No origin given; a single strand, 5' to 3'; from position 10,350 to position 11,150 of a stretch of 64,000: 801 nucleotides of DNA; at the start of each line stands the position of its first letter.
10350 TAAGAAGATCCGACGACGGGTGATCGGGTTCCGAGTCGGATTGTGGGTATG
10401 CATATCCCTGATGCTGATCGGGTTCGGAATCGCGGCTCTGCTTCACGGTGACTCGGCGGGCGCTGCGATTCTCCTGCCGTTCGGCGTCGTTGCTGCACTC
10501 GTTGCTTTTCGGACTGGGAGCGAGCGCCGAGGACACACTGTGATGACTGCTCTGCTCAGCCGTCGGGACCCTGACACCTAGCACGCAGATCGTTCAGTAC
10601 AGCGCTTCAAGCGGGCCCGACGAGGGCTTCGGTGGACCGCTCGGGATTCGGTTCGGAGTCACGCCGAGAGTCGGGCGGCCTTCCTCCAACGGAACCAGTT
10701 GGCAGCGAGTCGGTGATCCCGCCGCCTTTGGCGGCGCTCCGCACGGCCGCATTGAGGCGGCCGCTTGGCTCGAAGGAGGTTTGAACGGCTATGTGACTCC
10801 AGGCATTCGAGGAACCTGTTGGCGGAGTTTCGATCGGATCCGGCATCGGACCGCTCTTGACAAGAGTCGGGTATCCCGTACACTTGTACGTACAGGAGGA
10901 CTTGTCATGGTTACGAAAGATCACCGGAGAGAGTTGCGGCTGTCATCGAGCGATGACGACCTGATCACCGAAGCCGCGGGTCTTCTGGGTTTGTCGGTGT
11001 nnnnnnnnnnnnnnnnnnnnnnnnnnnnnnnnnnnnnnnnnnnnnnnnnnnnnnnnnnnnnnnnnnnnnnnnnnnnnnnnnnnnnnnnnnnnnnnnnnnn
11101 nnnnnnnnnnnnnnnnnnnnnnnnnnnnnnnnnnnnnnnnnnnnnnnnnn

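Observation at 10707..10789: Conserved three-hairpin noncoding element with compensatory substitutions, present in four of the five modules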

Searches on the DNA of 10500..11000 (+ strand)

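Call 15: search_rna_families(source=window, start=10500, end=11000, threshold=evalue, max_evalue=10)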
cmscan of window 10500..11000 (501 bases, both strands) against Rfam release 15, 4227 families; matches with E-value up to 10: 2.
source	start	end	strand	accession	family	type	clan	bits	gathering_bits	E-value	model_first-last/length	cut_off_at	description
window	10721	10766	+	RF03061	uxuA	Gene; sRNA;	-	15.2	66.8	5.5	11-60/89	no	uxuA RNA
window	10516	10565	+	RF01274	sR45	Gene; snRNA; snoRNA; CD-box;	-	13.3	40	4.3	1-55/55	no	Small nucleolar RNA sR45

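Call 31: build_rna_model(alignment_id=A2, structure=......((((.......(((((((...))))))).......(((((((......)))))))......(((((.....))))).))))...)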
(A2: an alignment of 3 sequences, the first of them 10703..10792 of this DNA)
Model R1 built from alignment A2 (3 sequences, 90 columns); structure: as given.
model positions 90; base pairs 23; branch points 2; effective number of sequences 1.13; information 0.633 bits per position. Calibrated on 0.2 Mb of random sequence (short: E-values are rough).
structure used (alignment columns):
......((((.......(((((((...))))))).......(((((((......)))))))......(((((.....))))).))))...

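Call 32: search_with_rna_model(model_id=R1, sources=[window, L001, L002, L003, L004, L005, L006, L007, L008, L009, L010, L011, L012], max_evalue=1, show_alignments=6)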
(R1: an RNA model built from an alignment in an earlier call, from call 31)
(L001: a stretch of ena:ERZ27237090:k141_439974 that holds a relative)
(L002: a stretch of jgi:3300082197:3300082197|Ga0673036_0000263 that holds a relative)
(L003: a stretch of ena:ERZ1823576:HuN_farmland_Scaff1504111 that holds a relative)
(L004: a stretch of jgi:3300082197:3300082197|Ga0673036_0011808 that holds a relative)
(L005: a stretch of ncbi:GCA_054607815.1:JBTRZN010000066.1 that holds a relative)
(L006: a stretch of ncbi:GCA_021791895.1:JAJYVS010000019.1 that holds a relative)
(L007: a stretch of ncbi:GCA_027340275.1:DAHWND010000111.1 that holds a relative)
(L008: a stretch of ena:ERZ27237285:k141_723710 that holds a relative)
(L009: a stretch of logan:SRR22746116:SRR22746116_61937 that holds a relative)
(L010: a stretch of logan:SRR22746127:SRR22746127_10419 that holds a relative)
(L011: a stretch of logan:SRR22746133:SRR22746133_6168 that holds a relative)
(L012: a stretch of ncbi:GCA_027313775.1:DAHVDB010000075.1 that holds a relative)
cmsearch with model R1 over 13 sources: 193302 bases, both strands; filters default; matches with E-value up to 1: 31.
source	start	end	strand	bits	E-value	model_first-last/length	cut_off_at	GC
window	10703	10792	+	111.1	4.6e-29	1-90/90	no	0.68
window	13995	14083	+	105.5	1.8e-27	1-90/90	no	0.65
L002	8097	8186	-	101.4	2.7e-26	1-90/90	no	0.69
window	15847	15935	+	99.3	1.1e-25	1-90/90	no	0.7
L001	1776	1865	-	94.7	2.3e-24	1-90/90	no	0.64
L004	2853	2941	-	87.9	2e-22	1-90/90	no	0.67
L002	6291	6379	-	82.2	8.4e-21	1-90/90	no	0.72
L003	184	272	-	70.9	1.5e-17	1-90/90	no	0.7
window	17569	17656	+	23.4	0.00057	1-90/90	no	0.65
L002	8069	8176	+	19.9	0.0057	1-90/90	no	0.67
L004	2811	2932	+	19.7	0.0064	1-90/90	no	0.67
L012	840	926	+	18.2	0.018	1-90/90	no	0.63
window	51306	51382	+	17.3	0.032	1-90/90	no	0.74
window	10713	10795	-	16.5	0.056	1-90/90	no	0.67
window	47539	47647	-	15.8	0.084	1-90/90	no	0.6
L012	11101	11189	-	15.5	0.11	1-90/90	no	0.72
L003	178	261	+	15.1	0.13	1-90/90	no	0.7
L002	6287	6366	+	14.8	0.17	1-90/90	no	0.73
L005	12153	12226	-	13.8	0.32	1-90/90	no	0.76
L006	14863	14943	-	13.4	0.42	1-90/90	no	0.68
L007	7941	8021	-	13.4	0.42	1-90/90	no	0.68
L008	7730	7810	-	13.4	0.42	1-90/90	no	0.68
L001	1805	1824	+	13.3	0.45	42-61/90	no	0.8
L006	8119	8195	+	13.2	0.48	1-90/90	no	0.7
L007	1197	1273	+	13.2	0.48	1-90/90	no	0.7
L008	986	1062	+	13.2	0.48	1-90/90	no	0.7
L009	63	139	+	13.2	0.48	1-90/90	no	0.7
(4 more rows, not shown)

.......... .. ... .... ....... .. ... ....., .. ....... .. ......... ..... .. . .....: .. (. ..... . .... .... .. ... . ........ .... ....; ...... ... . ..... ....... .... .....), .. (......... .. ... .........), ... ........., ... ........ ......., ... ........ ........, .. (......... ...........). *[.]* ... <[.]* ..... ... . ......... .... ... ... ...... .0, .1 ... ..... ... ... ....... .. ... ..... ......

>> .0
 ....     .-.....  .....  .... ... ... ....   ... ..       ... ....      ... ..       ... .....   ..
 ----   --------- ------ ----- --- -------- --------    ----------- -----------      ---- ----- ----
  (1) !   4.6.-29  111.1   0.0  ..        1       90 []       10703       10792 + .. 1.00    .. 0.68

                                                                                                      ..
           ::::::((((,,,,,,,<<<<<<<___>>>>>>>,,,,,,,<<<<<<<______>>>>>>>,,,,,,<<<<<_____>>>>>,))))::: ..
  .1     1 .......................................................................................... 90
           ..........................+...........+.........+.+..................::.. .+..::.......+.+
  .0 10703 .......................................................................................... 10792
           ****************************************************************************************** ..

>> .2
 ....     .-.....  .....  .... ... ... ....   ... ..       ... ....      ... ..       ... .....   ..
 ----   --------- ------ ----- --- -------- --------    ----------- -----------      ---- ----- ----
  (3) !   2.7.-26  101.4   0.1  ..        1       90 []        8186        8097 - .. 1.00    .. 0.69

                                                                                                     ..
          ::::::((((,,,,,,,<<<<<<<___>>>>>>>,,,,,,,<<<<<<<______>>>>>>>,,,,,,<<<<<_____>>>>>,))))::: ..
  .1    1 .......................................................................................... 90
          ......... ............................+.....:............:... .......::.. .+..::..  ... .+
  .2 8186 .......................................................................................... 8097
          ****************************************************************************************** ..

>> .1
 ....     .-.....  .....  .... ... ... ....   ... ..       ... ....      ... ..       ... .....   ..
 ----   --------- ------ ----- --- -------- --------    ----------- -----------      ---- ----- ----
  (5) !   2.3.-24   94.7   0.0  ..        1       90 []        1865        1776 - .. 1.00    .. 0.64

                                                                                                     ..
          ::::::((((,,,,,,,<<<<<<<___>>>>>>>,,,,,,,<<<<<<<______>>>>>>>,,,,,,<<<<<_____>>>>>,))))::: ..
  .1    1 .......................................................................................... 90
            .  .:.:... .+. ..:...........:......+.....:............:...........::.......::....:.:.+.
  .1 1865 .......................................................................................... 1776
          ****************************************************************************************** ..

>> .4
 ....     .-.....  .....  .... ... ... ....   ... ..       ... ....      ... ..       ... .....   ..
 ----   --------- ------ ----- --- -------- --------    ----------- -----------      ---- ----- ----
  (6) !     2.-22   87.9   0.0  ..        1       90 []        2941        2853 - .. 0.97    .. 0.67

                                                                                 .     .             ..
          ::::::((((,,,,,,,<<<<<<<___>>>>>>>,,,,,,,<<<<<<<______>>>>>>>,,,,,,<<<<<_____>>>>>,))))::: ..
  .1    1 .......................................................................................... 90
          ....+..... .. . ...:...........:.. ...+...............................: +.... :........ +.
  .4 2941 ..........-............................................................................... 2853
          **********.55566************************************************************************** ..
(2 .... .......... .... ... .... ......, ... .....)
